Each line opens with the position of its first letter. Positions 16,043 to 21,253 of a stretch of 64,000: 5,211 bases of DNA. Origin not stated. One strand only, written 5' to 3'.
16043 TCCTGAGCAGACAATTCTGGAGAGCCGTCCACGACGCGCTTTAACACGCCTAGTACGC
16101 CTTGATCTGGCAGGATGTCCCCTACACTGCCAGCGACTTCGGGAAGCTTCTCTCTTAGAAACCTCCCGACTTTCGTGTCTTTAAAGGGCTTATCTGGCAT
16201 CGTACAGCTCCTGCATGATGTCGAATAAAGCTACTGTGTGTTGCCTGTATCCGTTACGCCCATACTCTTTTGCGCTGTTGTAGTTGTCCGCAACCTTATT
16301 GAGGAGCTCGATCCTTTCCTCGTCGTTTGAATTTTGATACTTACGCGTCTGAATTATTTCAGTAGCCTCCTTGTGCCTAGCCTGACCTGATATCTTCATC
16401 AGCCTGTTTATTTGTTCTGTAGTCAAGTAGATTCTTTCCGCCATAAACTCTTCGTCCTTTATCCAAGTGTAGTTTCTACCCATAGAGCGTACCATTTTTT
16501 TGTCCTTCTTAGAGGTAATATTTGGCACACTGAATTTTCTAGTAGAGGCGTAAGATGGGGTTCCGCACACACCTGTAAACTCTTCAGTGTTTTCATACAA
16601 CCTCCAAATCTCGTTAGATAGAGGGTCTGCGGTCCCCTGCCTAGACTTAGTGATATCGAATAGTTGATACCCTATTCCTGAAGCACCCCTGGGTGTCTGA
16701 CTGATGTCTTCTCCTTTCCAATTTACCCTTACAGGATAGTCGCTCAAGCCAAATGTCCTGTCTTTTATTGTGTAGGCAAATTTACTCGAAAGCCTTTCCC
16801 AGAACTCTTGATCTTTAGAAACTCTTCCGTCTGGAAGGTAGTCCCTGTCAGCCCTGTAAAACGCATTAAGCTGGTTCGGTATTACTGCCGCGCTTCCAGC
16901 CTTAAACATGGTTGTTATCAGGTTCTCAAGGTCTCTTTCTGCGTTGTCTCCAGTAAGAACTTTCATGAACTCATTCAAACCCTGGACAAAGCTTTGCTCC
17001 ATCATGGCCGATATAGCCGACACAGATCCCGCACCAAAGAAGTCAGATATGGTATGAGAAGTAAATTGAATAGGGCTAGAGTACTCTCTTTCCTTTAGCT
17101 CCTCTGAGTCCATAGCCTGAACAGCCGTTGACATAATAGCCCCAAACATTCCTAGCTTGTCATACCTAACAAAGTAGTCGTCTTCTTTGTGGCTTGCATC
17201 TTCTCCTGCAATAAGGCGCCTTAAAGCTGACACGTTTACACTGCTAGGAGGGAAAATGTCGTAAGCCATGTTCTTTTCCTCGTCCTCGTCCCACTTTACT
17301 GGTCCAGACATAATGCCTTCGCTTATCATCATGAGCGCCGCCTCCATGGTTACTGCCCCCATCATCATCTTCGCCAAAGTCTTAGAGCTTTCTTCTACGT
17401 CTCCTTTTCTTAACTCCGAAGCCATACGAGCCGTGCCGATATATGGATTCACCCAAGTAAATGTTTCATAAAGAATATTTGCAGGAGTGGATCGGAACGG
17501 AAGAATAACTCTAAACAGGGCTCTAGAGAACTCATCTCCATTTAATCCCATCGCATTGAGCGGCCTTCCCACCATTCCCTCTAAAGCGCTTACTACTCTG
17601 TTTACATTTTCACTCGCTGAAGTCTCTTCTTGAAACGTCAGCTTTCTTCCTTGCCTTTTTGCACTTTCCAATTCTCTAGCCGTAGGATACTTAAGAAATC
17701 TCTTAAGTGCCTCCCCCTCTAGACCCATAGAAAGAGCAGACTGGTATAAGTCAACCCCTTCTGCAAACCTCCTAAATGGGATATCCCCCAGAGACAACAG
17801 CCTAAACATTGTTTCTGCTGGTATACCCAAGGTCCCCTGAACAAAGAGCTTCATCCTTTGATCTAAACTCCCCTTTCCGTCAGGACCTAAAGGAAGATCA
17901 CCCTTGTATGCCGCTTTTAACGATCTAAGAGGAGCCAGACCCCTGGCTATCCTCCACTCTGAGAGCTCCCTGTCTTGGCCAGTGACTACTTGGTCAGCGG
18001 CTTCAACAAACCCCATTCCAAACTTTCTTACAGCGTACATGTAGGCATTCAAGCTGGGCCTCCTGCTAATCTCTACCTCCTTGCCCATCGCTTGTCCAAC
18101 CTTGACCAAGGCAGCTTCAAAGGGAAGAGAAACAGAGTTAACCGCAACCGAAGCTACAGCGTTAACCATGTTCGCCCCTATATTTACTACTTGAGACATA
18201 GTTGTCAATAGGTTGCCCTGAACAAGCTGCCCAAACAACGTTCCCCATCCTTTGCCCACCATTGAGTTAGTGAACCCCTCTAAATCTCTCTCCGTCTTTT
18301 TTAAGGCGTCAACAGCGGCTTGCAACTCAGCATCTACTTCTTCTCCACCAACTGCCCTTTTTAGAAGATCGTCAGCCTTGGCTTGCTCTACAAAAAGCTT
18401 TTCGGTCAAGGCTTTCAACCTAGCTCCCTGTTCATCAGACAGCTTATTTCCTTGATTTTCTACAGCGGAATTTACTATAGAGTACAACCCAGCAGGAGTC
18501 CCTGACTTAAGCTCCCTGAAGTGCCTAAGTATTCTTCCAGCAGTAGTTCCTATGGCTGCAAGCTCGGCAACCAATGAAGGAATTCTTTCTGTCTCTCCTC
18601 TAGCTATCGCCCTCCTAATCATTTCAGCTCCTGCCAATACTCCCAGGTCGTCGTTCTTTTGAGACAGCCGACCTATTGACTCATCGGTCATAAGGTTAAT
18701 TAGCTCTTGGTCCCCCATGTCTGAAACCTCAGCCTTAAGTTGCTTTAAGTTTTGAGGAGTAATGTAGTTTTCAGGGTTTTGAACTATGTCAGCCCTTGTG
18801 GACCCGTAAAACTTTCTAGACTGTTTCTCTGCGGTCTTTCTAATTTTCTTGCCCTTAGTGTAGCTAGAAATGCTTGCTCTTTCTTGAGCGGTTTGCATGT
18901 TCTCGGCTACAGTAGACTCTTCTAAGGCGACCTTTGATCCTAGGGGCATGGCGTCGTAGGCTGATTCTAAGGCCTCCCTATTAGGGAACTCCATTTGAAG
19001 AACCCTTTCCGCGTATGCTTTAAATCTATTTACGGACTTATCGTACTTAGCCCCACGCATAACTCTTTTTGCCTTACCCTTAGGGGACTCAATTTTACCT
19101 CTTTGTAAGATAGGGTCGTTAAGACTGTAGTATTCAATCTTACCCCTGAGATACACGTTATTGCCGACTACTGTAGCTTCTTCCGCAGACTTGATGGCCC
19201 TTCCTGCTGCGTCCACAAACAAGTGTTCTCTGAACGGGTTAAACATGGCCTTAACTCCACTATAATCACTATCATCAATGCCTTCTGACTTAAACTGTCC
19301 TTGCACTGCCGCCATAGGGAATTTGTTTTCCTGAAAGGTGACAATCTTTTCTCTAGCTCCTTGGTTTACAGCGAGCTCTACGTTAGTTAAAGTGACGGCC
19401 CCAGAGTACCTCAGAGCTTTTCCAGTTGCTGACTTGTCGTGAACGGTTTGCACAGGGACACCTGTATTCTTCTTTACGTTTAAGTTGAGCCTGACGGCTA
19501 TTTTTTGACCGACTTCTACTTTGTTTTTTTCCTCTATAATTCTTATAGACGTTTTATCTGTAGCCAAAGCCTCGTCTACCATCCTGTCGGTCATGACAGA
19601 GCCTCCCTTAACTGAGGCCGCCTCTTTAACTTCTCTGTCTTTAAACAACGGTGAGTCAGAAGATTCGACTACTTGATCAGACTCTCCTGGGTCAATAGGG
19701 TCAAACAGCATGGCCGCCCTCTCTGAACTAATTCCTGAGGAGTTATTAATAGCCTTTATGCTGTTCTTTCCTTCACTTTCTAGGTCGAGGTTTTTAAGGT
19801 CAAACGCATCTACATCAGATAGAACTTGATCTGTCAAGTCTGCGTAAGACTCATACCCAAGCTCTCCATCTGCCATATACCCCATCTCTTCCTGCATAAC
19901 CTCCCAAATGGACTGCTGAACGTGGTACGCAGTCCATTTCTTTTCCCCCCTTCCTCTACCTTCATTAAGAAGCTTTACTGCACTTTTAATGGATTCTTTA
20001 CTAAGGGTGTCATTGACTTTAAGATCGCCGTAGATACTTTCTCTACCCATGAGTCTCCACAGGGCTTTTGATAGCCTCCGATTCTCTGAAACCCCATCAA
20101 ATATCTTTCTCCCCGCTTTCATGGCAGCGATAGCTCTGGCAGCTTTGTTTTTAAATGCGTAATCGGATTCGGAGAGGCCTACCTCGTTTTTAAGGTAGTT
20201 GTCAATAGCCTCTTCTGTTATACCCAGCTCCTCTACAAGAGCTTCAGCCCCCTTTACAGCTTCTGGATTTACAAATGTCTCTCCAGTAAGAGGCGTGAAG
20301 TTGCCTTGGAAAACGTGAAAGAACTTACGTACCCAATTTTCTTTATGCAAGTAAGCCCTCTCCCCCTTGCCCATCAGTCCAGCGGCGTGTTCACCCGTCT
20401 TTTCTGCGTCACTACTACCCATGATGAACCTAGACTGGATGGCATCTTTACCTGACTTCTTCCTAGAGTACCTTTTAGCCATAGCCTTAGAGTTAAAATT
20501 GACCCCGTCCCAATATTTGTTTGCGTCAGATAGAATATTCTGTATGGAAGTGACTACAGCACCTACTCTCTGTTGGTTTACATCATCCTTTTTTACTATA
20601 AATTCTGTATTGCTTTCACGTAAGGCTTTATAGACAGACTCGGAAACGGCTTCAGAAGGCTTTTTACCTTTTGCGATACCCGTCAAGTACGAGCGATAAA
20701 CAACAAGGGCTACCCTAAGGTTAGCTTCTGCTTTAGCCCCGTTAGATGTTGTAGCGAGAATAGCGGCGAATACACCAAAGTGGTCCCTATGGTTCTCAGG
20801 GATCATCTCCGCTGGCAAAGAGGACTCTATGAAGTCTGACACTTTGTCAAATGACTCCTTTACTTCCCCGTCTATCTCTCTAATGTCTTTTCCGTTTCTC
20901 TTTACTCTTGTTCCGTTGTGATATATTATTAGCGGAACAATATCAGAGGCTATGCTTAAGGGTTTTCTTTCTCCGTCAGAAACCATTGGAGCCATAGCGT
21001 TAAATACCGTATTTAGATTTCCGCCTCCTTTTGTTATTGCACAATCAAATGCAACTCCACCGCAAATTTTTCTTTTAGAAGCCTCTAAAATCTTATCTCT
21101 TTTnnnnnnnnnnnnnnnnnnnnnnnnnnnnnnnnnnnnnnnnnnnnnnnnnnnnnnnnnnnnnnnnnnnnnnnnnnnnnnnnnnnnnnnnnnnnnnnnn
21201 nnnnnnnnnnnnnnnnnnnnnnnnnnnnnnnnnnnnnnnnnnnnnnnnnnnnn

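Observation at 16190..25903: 3237-aa single-ORF virion protein with its own promoter box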

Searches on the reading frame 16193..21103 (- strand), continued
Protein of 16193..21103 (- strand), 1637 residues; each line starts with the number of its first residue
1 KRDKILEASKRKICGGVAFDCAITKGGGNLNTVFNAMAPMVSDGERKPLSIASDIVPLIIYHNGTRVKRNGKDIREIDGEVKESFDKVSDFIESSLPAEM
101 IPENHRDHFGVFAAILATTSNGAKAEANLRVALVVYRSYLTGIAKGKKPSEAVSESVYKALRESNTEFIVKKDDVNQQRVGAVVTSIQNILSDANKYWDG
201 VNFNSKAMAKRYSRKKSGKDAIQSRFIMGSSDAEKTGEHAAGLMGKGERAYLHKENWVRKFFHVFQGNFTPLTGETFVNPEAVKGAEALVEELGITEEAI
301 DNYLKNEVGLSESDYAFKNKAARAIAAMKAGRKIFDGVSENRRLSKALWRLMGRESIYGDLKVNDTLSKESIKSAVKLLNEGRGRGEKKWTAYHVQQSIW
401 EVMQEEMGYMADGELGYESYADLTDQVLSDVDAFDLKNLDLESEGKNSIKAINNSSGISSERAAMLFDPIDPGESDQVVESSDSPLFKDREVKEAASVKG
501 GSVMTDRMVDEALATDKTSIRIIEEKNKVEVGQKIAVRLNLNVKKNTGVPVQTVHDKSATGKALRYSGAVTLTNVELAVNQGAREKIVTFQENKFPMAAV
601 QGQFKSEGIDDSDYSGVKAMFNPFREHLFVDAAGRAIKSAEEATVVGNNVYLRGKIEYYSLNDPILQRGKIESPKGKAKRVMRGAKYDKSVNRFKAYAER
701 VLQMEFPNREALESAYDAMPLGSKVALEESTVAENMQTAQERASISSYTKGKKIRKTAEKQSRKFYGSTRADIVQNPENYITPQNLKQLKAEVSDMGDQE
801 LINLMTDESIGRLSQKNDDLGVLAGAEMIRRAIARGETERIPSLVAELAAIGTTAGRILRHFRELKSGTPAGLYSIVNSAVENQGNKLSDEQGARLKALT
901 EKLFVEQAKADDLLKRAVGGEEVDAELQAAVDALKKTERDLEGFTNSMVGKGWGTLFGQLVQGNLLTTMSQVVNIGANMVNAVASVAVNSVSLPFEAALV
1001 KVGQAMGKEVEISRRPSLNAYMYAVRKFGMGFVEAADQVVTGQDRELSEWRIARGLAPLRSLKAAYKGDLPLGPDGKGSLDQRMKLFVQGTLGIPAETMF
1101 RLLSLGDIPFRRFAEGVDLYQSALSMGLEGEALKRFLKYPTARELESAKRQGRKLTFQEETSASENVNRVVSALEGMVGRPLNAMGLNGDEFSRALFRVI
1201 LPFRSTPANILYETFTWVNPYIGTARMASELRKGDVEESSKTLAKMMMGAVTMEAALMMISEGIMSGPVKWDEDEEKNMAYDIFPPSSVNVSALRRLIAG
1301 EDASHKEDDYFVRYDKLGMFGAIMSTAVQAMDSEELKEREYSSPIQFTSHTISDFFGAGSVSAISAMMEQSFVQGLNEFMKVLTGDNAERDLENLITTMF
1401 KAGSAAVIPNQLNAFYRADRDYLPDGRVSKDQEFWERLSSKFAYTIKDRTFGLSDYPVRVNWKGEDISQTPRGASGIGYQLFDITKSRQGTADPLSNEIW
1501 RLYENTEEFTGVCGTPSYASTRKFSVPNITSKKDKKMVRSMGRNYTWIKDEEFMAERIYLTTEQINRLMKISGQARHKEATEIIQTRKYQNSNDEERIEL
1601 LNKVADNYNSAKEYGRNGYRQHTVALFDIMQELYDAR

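Call 75: get_annotated_region(hit=H69, flank=6000)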
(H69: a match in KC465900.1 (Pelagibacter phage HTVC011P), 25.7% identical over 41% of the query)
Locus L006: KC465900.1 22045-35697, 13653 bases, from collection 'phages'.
description: Pelagibacter phage HTVC011P, complete genome.
organism: Pelagibacter phage HTVC011P (NCBI taxid 1283078)
taxonomy: Viruses; Duplodnaviria; Heunggongvirae; Uroviricota; Caudoviricetes; Autographiviridae; Stopavirus; Stopavirus HTVC011P
host: Candidatus Pelagibacter ubique HTCC1062; source: -; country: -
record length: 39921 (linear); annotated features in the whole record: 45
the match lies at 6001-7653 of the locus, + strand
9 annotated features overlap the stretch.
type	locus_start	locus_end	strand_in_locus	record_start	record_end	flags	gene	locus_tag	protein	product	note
CDS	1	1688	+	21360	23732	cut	-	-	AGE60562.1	tail tubular protein B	-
CDS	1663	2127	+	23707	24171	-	-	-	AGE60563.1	hypothetical protein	-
CDS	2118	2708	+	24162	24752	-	-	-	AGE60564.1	hypothetical protein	-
CDS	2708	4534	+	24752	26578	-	-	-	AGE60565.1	hypothetical protein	-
CDS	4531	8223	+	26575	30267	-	-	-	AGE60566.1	internal virion protein D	-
CDS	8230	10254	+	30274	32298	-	-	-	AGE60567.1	tail fiber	-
CDS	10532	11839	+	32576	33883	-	-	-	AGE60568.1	hypothetical protein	-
CDS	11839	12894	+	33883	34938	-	-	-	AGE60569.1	hypothetical protein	-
CDS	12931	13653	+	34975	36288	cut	-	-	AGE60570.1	hypothetical protein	-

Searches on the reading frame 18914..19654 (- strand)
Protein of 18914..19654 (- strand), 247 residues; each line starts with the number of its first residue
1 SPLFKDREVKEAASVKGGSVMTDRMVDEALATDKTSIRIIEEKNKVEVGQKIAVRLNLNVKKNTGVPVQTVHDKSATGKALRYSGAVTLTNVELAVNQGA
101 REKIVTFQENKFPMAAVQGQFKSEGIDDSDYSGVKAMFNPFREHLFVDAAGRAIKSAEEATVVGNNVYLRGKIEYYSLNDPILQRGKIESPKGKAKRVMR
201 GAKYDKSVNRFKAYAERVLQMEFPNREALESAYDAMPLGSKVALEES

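Call 90: search_protein_families(library=pfam, proteins=[window:18914-19654:-], max_evalue=10)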
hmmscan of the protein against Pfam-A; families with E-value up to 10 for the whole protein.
window:18914-19654:- (247 aa): 1 family
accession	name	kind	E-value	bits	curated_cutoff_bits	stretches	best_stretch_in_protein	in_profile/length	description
PF25735.1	Phage_L5_gp82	-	4.6e-12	46.3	27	1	48-168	4-118/120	Mycobacterium phage L5 gene 82 protein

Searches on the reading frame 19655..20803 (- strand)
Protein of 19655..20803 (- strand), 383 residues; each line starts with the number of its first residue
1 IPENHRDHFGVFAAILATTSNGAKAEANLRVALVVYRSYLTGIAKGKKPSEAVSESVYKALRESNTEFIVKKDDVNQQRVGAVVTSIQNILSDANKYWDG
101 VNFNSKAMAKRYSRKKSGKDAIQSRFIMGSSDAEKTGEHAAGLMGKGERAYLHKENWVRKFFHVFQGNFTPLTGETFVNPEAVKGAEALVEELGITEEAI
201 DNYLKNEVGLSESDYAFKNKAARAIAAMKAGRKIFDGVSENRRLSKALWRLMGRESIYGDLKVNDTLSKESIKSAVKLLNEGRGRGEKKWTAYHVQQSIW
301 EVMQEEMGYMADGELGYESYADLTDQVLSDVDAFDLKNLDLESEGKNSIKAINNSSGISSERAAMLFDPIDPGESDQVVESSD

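Call 90: search_protein_families(library=pfam, proteins=[window:19655-20803:-], max_evalue=10)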
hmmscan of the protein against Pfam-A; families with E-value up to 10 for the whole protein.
window:19655-20803:- (383 aa): 2 families
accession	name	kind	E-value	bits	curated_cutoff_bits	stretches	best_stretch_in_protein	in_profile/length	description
PF15943.11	YdaS_toxin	-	0.19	12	30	1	183-207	8-32/65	Bacterial toxin YdaS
PF03039.19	IL12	-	0.26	11.1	25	1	55-117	120-181/214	Interleukin-12 alpha subunit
